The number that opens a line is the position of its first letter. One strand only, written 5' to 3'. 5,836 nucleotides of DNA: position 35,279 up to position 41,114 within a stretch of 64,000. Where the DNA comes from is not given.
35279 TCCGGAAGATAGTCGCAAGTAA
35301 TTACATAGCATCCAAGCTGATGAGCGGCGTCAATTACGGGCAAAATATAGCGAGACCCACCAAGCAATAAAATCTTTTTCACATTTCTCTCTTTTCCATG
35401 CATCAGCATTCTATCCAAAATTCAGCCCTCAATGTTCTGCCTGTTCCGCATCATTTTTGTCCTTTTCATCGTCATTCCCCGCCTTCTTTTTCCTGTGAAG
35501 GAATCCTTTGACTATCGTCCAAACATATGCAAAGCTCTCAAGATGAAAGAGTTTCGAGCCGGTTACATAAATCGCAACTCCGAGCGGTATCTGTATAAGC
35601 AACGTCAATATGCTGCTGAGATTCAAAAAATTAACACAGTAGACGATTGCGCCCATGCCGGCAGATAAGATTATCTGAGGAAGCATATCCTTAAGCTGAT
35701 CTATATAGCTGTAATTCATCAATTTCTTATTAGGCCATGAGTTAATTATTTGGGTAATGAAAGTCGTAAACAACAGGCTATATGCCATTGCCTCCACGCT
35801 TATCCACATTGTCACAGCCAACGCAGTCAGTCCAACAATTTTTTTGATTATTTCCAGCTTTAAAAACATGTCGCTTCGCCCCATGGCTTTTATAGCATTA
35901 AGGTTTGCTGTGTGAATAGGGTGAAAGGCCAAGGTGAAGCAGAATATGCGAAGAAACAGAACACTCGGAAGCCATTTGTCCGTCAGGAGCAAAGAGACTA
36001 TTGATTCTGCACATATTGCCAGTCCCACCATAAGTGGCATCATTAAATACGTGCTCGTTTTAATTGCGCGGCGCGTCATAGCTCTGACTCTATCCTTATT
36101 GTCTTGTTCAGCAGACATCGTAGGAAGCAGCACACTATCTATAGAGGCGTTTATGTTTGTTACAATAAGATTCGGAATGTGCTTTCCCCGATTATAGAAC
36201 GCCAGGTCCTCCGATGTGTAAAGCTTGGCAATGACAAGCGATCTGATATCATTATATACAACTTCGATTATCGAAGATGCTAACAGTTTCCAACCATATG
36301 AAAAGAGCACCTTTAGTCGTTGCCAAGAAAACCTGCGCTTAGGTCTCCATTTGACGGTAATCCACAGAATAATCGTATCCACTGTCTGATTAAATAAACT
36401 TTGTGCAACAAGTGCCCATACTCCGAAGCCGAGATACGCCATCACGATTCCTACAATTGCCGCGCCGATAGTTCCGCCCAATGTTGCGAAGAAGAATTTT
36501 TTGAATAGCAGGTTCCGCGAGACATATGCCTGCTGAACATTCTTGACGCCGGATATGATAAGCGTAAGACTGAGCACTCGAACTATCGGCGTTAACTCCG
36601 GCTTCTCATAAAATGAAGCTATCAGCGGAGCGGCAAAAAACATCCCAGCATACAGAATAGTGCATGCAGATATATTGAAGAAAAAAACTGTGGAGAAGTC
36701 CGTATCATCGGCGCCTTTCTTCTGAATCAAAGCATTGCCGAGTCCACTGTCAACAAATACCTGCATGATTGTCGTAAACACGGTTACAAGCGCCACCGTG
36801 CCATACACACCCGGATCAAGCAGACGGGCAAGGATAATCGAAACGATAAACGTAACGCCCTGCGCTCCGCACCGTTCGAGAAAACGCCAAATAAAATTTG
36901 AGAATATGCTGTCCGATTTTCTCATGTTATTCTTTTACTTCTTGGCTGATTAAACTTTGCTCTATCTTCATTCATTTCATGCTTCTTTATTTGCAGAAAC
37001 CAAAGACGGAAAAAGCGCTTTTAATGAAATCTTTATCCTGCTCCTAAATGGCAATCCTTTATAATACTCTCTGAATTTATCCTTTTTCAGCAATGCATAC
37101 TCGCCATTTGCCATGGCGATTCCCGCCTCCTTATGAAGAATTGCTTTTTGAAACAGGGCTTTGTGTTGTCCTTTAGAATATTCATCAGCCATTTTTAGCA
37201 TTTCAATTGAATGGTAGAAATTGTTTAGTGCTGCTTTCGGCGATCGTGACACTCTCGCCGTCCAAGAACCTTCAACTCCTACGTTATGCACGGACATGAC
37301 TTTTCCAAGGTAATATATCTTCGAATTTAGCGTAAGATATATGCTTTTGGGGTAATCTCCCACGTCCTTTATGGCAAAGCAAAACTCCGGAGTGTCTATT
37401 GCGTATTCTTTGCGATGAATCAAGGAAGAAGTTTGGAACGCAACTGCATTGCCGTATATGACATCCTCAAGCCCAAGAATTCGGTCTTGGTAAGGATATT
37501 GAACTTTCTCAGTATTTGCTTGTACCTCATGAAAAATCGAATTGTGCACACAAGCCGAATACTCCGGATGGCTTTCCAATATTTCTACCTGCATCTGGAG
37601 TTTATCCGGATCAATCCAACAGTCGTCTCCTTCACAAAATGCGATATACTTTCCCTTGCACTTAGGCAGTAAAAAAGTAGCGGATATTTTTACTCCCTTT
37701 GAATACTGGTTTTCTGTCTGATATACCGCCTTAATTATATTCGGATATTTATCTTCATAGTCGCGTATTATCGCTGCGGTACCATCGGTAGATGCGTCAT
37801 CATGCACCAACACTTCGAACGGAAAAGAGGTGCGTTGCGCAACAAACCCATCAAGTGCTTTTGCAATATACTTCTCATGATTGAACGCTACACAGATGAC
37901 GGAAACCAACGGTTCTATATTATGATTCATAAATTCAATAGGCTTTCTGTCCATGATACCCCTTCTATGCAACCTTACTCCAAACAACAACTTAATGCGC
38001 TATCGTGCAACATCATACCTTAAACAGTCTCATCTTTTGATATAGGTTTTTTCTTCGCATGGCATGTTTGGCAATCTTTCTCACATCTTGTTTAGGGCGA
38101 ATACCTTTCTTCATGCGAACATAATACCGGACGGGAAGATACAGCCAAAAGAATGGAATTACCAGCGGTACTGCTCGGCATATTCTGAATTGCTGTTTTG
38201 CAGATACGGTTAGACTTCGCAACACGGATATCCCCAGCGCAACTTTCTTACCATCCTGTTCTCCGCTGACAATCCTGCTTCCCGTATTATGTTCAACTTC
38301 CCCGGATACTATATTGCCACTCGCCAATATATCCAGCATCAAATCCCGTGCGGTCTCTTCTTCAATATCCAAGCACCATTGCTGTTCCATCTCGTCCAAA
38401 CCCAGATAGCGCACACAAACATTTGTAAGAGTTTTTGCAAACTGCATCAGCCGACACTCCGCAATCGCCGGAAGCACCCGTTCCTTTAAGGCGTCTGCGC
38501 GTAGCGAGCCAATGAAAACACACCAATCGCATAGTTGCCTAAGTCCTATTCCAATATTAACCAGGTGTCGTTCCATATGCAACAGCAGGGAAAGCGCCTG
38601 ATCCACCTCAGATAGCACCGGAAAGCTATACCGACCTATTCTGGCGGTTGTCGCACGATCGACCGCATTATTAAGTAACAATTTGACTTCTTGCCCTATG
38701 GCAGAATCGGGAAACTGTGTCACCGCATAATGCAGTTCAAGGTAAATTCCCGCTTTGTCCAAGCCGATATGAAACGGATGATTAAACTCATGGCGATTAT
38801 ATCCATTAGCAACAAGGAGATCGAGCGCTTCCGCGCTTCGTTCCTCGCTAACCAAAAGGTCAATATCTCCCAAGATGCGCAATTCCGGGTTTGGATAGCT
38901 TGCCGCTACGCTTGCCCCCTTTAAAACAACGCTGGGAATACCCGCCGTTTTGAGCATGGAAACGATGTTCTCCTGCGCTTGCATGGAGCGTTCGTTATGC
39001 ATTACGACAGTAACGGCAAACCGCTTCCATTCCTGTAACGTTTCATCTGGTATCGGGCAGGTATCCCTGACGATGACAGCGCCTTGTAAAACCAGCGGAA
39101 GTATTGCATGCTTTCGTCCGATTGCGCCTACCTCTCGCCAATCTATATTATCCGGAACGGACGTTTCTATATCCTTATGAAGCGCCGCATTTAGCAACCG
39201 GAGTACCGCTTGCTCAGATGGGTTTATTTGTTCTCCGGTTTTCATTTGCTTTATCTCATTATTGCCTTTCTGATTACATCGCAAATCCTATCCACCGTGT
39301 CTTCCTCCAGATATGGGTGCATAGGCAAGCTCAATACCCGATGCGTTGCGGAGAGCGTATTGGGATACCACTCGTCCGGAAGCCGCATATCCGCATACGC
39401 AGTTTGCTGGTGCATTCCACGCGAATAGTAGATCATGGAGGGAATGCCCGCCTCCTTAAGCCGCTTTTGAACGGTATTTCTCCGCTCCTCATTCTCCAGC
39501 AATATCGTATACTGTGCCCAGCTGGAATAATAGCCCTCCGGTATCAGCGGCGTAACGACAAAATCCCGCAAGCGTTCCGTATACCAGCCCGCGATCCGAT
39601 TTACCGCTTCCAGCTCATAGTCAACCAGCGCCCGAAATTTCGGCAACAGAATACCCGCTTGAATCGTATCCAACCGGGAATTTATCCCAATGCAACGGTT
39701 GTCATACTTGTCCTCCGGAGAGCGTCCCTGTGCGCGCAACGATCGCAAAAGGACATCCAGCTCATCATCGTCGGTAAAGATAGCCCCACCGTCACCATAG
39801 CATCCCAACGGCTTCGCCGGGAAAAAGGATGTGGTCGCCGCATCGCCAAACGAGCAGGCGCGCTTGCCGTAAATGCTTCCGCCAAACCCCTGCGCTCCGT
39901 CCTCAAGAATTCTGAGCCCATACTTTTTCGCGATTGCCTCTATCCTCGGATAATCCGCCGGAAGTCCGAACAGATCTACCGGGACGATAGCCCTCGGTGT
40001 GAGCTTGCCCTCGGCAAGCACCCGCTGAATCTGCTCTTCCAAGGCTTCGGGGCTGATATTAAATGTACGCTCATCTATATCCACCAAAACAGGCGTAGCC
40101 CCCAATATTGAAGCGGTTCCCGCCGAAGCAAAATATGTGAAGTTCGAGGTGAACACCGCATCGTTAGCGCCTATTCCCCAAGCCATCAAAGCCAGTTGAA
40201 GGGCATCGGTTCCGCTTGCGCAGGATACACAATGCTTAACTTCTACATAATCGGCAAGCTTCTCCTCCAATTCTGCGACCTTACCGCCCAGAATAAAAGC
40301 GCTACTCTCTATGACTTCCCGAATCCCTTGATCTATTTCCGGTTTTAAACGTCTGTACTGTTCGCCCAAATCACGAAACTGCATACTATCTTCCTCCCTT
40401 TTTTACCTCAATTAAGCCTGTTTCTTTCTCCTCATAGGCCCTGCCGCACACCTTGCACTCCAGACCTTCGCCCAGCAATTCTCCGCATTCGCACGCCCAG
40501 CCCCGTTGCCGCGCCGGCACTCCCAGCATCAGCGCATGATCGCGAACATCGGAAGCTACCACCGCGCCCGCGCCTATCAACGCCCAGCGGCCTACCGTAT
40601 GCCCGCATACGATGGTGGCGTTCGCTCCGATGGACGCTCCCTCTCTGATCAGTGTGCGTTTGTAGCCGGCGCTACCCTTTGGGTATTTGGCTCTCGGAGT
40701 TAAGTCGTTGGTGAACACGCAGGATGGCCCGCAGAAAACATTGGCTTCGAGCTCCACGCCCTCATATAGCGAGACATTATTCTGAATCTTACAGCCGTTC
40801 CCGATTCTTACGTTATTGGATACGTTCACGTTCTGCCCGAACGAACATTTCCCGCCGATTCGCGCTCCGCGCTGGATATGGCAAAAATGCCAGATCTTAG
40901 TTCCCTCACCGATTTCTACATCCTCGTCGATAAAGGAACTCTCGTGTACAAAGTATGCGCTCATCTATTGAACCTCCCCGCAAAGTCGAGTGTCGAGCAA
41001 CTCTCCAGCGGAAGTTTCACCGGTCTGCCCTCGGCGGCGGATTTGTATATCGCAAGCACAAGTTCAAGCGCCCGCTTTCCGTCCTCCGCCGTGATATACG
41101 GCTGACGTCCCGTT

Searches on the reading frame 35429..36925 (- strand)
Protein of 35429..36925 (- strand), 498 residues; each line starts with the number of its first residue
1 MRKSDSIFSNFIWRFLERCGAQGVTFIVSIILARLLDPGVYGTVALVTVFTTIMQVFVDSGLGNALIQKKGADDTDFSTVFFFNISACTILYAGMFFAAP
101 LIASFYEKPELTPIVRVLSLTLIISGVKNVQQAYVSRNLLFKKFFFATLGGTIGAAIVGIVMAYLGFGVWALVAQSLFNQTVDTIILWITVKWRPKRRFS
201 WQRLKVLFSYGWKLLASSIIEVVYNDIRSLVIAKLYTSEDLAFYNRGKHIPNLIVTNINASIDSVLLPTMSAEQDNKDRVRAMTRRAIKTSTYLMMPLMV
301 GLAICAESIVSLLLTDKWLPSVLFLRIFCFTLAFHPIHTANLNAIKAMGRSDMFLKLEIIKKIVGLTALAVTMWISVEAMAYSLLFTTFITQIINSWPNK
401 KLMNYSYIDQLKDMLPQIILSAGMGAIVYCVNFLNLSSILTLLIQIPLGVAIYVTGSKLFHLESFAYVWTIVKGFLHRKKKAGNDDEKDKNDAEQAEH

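Call 3: search_protein_families(library=pfam, proteins=[window:35429-36925:-], max_evalue=0.01)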
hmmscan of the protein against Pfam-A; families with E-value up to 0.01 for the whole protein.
window:35429-36925:- (498 aa): 3 families
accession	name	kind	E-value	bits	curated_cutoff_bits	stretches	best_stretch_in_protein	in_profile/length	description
PF13440.11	Polysacc_synt_3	-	4.2e-100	335.2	23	1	31-322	1-292/293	Polysaccharide biosynthesis protein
PF01943.22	Polysacc_synt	-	2.8e-34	119.2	28.2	1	9-271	3-271/274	Polysaccharide biosynthesis protein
PF03023.19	MurJ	-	2.1e-06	27.1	27.4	1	72-314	51-307/451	Lipid II flippase MurJ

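Call 4: search_protein_families(library=ncbifam, proteins=[window:35429-36925:-], max_evalue=0.01)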
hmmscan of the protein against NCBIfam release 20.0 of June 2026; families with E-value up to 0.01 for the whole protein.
window:35429-36925:- (498 aa): 4 families
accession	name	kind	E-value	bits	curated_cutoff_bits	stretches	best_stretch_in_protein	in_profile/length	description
NF058658.1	Oglyco_Wzx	exception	6.2e-80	269.5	720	1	11-455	14-458/478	O-glycosylation flippase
NF007773.0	PRK10459.1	equivalog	1.5e-58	199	273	1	22-463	22-470/492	MOP flippase family protein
NF047674.1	TeichurnBiosyTuaB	equivalog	1.2e-47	163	580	1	29-454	30-463/469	teichuronic acid biosynthesis protein TuaB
TIGR01695.1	murJ_mviN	equivalog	3.1e-05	22.9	235.55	1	42-466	87-502/506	murein biosynthesis integral membrane protein MurJ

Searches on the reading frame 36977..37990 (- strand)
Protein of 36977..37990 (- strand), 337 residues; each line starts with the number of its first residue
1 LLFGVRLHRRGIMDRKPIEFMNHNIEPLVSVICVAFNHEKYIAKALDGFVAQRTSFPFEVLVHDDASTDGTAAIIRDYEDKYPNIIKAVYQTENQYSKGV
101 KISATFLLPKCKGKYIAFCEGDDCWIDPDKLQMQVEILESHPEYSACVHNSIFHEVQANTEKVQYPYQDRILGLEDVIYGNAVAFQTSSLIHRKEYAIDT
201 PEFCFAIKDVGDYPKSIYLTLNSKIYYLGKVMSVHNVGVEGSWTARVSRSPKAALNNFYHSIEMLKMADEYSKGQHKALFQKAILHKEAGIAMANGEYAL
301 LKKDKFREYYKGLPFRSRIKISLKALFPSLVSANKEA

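Call 5: search_protein_families(library=pfam, proteins=[window:36977-37990:-], max_evalue=0.001)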
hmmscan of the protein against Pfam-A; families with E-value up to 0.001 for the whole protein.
window:36977-37990:- (337 aa): 3 families
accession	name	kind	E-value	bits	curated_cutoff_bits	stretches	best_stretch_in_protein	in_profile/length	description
PF00535.33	Glycos_transf_2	-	8.4e-20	71.8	23.3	1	30-155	1-120/168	Glycosyl transferase family 2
PF13641.12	Glyco_tranf_2_3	-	8.7e-11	42.7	27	1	29-143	3-115/230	Glycosyltransferase like family 2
PF10111.15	Glyco_tranf_2_2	-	2.5e-07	30.9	27.3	1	31-163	3-134/276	Glycosyltransferase like family 2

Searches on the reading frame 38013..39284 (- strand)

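Call 5: search_protein_families(library=pfam, proteins=[window:38013-39284:-], max_evalue=0.001)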
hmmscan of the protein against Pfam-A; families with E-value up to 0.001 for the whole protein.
window:38013-39284:- (423 aa): 1 family
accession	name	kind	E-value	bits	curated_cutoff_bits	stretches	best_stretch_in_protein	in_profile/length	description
PF14907.12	NTP_transf_5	-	4.3e-41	141.6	31.2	1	46-295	2-249/249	Uncharacterised nucleotidyltransferase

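Call 60: search_protein_families(library=ncbifam, proteins=[window:38013-39284:-], max_evalue=0.00001)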
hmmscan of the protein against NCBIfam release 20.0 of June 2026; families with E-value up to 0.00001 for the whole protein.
window:38013-39284:- (423 aa): 1 family
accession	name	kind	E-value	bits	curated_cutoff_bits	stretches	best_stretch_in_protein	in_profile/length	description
NF011687.0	PRK15107.1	equivalog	8.1e-06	25.9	318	0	350-405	44-99/224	glutamate/aspartate ABC transporter permease GltK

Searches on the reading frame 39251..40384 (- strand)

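Call 5: search_protein_families(library=pfam, proteins=[window:39251-40384:-], max_evalue=0.001)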
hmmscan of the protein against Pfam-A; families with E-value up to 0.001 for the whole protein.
window:39251-40384:- (377 aa): 2 families
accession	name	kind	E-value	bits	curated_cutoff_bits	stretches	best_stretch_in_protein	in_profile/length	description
PF01041.23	DegT_DnrJ_EryC1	-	5.3e-96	322.4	19.8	1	14-371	4-359/360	DegT/DnrJ/EryC1/StrS aminotransferase family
PF01212.27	Beta_elim_lyase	-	1.6e-05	24.8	27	1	36-164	34-170/288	Beta-eliminating lyase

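Call 94: search_protein_families(library=ncbifam, proteins=[window:39251-40384:-], max_evalue=1e-20)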
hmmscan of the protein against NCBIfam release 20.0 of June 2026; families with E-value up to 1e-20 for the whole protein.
window:39251-40384:- (377 aa): 7 families
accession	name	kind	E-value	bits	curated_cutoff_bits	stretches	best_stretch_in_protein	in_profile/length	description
TIGR03588.1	PseC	equivalog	2.8e-61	207.5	423.5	1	20-374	16-379/380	UDP-4-amino-4,6-dideoxy-N-acetyl-beta-L-altrosamine transaminase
TIGR04181.1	NHT_00031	hypoth_equivalog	1.3e-50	172.3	420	1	23-354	18-357/359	LegC family aminotransferase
NF008658.2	PRK11658.1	equivalog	1e-43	149.5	631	1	20-374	19-376/379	UDP-4-amino-4-deoxy-L-arabinose aminotransferase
TIGR04427.1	PLP_DesI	equivalog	1.1e-42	146.6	650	1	33-376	51-384/390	dTDP-4-dehydro-6-deoxyglucose aminotransferase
NF008687.0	PRK11706.1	equivalog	4e-37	127.9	375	1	21-374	17-373/375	dTDP-4-amino-4,6-dideoxygalactose transaminase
TIGR02379.1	ECA_wecE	subfamily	1.9e-31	109.1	434.85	1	40-374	37-374/376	dTDP-4-amino-4,6-dideoxy-D-glucose transaminase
NF011936.0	PRK15407.1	equivalog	7.9e-28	97.3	423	1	33-222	64-253/440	lipopolysaccharide biosynthesis protein RfbH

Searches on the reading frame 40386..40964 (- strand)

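Call 5: search_protein_families(library=pfam, proteins=[window:40386-40964:-], max_evalue=0.001)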
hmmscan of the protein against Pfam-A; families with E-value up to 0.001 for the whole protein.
window:40386-40964:- (192 aa): 3 families
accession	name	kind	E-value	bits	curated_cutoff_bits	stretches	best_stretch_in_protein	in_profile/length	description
PF00132.30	Hexapep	-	6.2e-18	64.1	27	3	15-49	1-35/36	Bacterial transferase hexapeptide (six repeats)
PF25084.1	LbH_EIF2B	-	2.8e-10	40.6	54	1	6-87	12-96/105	EIF2B subunit epsilon LbH domain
PF14602.12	Hexapep_2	-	1.1e-05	25.5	27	0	35-67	3-33/34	Hexapeptide repeat of succinyl-transferase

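Call 94: search_protein_families(library=ncbifam, proteins=[window:40386-40964:-], max_evalue=1e-20)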
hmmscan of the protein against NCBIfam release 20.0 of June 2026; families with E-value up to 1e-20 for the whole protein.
window:40386-40964:- (192 aa): 1 family
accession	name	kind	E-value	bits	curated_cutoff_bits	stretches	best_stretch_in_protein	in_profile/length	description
TIGR03570.1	NeuD_NnaD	subfamily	1.5e-26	93.2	160.8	0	5-87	89-171/202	NeuD/PglB/VioB family sugar acetyltransferase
